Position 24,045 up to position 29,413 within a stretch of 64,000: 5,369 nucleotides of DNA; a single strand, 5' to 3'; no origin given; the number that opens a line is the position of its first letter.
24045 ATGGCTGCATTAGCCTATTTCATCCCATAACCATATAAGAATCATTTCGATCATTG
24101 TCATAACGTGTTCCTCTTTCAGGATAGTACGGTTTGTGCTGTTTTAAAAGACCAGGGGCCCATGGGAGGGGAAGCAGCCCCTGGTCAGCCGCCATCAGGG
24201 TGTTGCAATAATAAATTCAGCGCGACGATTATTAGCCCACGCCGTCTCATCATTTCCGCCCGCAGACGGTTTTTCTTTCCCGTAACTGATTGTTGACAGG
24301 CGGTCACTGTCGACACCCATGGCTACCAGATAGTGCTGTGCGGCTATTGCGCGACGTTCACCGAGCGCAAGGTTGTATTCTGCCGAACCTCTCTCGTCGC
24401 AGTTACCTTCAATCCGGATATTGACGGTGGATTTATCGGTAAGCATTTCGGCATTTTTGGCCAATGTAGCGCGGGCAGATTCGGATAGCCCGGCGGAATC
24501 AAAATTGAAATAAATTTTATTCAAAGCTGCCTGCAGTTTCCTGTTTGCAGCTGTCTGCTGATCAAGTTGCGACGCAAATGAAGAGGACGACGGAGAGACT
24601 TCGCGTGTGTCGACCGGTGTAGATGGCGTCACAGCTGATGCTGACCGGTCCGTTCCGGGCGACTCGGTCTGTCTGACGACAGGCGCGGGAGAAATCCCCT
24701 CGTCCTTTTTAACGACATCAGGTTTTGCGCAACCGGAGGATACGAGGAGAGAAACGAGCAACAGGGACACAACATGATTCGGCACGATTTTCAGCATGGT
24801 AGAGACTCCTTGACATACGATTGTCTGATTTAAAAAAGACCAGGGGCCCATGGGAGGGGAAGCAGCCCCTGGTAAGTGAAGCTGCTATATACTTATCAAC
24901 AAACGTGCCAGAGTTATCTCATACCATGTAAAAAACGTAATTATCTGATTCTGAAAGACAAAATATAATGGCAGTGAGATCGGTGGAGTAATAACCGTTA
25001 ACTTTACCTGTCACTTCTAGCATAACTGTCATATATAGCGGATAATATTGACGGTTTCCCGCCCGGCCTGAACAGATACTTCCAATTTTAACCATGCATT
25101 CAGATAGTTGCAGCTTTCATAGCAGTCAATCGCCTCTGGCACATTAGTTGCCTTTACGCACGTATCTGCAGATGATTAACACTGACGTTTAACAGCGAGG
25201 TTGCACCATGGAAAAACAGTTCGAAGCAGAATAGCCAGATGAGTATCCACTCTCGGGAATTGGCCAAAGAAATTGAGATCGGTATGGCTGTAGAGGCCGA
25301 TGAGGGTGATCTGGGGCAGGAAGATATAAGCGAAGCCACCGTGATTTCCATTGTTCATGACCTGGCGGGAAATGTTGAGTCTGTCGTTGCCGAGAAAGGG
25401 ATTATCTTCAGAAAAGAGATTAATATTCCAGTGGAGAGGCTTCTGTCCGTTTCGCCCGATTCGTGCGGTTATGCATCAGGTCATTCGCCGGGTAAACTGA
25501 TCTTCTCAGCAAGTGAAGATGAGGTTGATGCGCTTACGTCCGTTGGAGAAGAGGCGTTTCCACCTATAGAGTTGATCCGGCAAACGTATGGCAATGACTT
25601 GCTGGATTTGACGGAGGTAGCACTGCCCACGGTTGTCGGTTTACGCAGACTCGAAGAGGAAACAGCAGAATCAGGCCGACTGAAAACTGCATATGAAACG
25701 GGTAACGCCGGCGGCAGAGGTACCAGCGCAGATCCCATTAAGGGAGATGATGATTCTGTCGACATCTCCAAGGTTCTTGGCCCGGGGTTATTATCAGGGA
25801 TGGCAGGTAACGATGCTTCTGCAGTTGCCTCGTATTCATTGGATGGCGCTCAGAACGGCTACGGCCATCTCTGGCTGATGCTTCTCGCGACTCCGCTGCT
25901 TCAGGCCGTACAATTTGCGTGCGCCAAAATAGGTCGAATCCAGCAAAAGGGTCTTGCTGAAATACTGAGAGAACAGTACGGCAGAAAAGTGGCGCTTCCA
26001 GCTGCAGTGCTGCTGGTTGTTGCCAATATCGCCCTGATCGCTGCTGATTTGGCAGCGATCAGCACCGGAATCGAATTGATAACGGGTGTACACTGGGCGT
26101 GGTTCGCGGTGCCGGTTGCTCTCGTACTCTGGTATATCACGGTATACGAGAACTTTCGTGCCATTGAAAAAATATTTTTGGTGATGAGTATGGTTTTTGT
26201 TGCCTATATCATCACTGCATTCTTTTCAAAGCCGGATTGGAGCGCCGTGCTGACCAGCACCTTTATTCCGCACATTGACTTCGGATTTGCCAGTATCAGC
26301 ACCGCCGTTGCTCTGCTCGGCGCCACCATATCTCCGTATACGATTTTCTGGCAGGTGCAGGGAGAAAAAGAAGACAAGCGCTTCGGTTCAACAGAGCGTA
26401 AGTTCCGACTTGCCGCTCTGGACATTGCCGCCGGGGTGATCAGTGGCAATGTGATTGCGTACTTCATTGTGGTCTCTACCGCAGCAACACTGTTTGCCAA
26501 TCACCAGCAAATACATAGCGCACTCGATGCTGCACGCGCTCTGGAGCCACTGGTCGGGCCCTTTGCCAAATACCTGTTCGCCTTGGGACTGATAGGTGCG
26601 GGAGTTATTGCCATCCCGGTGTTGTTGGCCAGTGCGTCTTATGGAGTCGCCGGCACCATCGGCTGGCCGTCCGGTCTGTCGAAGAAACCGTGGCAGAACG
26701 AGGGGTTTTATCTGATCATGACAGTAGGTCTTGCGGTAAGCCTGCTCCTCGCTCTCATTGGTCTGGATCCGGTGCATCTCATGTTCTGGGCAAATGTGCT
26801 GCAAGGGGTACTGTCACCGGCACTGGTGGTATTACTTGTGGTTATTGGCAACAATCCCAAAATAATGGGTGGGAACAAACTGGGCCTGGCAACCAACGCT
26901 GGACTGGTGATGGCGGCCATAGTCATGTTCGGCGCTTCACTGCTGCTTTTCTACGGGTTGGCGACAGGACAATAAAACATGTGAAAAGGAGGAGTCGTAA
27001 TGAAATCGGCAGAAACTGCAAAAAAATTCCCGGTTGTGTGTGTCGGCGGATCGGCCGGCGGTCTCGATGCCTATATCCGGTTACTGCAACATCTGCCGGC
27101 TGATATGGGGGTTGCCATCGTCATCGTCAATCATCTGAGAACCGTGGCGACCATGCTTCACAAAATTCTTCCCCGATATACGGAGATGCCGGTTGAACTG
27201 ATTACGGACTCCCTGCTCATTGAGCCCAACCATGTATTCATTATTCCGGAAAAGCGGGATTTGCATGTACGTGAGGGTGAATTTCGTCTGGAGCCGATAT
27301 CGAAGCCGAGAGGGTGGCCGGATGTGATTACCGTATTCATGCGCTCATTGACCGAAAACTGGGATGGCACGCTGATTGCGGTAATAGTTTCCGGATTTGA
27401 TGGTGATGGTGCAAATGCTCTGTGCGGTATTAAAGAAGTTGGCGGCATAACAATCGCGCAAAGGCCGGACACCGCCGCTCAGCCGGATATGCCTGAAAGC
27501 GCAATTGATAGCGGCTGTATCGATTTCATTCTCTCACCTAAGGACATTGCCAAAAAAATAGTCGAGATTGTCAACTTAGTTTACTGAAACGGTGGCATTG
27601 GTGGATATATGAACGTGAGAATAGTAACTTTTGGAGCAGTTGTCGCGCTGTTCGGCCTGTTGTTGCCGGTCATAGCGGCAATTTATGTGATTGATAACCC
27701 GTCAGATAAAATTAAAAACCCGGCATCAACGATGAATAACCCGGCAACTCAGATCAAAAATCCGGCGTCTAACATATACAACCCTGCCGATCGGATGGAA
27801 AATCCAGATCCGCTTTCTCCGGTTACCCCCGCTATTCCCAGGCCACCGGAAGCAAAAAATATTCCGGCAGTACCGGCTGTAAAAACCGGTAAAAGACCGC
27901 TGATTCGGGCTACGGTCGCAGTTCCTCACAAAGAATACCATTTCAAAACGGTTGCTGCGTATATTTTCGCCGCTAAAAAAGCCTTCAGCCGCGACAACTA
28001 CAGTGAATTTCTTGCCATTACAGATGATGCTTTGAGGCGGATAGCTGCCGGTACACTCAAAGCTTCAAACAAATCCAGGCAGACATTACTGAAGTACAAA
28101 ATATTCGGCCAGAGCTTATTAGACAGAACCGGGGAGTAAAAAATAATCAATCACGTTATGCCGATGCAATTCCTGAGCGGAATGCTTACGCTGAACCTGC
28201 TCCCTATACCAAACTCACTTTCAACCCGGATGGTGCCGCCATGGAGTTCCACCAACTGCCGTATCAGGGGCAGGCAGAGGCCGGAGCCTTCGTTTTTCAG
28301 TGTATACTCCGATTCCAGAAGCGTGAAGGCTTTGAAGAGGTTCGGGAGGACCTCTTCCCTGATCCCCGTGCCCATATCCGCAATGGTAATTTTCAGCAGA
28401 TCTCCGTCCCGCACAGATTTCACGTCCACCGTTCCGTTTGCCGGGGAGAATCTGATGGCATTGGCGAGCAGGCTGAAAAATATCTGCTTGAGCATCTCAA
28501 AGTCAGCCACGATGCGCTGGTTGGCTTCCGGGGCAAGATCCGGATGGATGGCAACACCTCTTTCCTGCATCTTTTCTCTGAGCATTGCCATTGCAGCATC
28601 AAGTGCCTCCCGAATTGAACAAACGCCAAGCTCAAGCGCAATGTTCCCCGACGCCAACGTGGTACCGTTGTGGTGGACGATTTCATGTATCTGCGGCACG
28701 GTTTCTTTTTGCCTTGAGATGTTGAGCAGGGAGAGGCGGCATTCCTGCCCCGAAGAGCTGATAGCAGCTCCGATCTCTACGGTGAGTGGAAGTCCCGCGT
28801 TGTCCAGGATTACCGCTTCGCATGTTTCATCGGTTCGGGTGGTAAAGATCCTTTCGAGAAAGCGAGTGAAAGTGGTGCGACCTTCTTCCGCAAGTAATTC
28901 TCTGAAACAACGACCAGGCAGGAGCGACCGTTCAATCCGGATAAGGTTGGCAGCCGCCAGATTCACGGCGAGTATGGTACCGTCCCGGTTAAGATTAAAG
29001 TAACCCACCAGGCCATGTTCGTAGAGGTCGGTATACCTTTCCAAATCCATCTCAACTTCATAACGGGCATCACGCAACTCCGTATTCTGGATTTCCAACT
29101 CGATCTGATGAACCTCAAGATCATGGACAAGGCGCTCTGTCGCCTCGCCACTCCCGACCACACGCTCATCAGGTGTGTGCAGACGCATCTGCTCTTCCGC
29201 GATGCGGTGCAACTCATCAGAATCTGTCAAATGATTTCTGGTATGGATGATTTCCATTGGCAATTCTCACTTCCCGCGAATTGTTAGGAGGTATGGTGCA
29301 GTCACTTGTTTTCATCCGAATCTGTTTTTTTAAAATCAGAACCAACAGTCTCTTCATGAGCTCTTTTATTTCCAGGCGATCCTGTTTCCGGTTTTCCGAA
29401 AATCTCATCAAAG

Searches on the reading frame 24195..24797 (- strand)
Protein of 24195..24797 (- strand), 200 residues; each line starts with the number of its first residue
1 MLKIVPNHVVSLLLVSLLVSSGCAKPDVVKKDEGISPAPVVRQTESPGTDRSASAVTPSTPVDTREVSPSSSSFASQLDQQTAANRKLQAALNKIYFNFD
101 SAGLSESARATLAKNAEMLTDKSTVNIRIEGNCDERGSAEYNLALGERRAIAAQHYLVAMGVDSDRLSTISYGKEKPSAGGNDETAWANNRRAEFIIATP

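Call 13: search_protein_families(library=pfam, proteins=[window:24195-24797:-], max_evalue=0.01)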
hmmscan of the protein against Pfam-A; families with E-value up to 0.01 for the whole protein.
window:24195-24797:- (200 aa): 2 families
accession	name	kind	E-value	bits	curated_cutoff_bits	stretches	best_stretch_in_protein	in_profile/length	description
PF00691.25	OmpA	-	3.4e-21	75.8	27.2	1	96-191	1-98/98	OmpA family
PF05359.17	DUF748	-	0.00037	19.1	50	1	90-136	876-922/1037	Domain of Unknown Function (DUF748)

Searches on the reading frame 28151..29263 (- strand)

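Call 13: search_protein_families(library=pfam, proteins=[window:28151-29263:-], max_evalue=0.01)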
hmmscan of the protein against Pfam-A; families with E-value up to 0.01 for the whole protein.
window:28151-29263:- (370 aa): 4 families
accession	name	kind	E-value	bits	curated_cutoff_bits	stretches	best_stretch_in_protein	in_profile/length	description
PF02518.31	HATPase_c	-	3e-22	79.6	26.4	1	256-364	4-110/111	Histidine kinase-, DNA gyrase B-, and HSP90-like ATPase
PF08448.16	PAS_4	-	6.1e-05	23.7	23.1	1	91-150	11-70/110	PAS fold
PF13426.13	PAS_9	-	0.00093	19.9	27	1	87-164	3-79/103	PAS domain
PF24820.1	Diguanyl_cycl_sensor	-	0.0036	17.7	28.1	1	91-138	12-59/109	Diguanylate cyclase-like sensor domain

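Call 63: search_protein_families(library=ncbifam, proteins=[window:28151-29263:-], max_evalue=0.00001)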
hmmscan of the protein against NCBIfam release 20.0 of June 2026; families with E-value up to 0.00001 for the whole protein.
window:28151-29263:- (370 aa): 68 families (the best 25 are shown)
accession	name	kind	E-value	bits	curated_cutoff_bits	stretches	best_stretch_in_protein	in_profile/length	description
NF047874.1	MASE3_PAS_HK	subfamily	4.7e-34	118.2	560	1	249-365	511-627/655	MASE3 domain-containing sensor histidine kinase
NF046044.1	PnpS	equivalog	3.2e-33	115.3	400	1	206-362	236-390/390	two-component system histidine kinase PnpS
NF038297.2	hybrid_HK_HrmK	equivalog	1.4e-29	103.2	725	1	223-365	319-459/607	hybrid histidine kinase/response regulator HrmK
TIGR02956.1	TMAO_torS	equivalog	3e-27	95.1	676.5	1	204-366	526-685/967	TMAO reductase system sensor histidine kinase/response regulator TorS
NF008468.0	PRK11360.1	equivalog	1.6e-25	89.6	646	1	217-364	467-609/616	two-component system sensor histidine kinase AtoS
NF041947.1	LuxQ_Vibrio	equivalog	9.6e-25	86.6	1200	1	209-365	539-698/843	quorum-sensing autoinducer 2 sensor kinase/phosphatase LuxQ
TIGR02966.1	phoR_proteo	equivalog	2.9e-23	82.4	334.2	1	216-360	190-332/333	phosphate regulon sensor histidine kinase PhoR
NF011874.0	PRK15347.1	equivalog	4.2e-23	81.3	852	1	204-365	460-616/921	two component system sensor kinase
NF050805.1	CellDivHKDivJCaul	equivalog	4.7e-23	81.2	1000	1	209-363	368-520/531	cell cycle sensor histidine kinase DivJ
NF007688.0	PRK10364.1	equivalog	2.1e-22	79.5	479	1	215-363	310-451/460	two-component system sensor histidine kinase ZraS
NF033092.0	HK_WalK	equivalog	9.5e-22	77.3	725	1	205-362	437-593/594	cell wall metabolism sensor histidine kinase WalK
NF006800.0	PRK09303.1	equivalog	1.3e-21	77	342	1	213-363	229-377/383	histidine kinase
TIGR01386.1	cztS_silS_copS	subfamily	4.8e-21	75.3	292.55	1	206-362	306-457/457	heavy metal sensor histidine kinase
NF041832.1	near_NosP_CTERM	subfamily_domain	2.7e-20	72.8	400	1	203-364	69-226/370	NahK/ErcS family hybrid sensor histidine kinase/response regulator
NF008318.0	PRK11107.1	equivalog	1.7e-19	69.4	890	1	203-364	354-519/920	two-component sensor histidine kinase BarA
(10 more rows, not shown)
